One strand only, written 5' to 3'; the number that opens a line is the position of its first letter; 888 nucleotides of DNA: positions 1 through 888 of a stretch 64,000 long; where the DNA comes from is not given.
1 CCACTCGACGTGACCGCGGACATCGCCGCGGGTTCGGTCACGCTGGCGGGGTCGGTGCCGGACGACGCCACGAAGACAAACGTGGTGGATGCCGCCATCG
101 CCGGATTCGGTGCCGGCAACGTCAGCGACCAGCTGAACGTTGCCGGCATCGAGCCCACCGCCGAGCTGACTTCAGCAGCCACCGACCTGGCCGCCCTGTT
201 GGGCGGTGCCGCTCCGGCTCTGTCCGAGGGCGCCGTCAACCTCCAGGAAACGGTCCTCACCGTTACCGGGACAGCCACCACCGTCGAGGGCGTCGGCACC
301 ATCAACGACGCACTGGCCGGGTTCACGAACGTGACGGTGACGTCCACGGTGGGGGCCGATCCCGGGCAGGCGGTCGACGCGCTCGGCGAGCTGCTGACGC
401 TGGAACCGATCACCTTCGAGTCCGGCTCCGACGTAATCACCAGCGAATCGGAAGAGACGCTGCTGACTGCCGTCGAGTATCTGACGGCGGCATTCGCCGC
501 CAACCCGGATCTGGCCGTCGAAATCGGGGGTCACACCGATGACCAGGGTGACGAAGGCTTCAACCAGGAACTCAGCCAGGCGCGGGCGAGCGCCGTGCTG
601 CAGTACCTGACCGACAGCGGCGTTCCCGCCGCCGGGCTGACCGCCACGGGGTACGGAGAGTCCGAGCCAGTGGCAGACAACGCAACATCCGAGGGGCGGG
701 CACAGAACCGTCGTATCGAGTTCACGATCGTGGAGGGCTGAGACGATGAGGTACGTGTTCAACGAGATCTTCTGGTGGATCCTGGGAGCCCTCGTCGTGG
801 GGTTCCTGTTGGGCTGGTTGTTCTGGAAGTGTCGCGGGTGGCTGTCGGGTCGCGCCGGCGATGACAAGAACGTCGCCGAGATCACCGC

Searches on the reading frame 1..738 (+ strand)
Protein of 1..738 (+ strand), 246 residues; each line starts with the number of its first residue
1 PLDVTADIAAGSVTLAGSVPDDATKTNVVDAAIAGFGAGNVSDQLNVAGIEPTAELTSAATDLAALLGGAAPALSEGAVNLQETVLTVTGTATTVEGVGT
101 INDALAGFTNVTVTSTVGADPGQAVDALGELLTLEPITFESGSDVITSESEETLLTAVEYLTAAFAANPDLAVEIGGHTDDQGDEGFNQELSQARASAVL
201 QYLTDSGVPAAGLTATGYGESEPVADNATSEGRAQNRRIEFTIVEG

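Call 29: search_protein_families(library=pfam, proteins=[window:1-738:+], max_evalue=0.00001)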
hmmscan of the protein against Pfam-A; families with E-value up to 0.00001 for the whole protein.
window:1-738:+ (246 aa): 1 family
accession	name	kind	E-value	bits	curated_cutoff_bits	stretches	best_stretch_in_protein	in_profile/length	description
PF00691.25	OmpA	-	4.6e-22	78.6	27.2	1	138-237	1-98/98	OmpA family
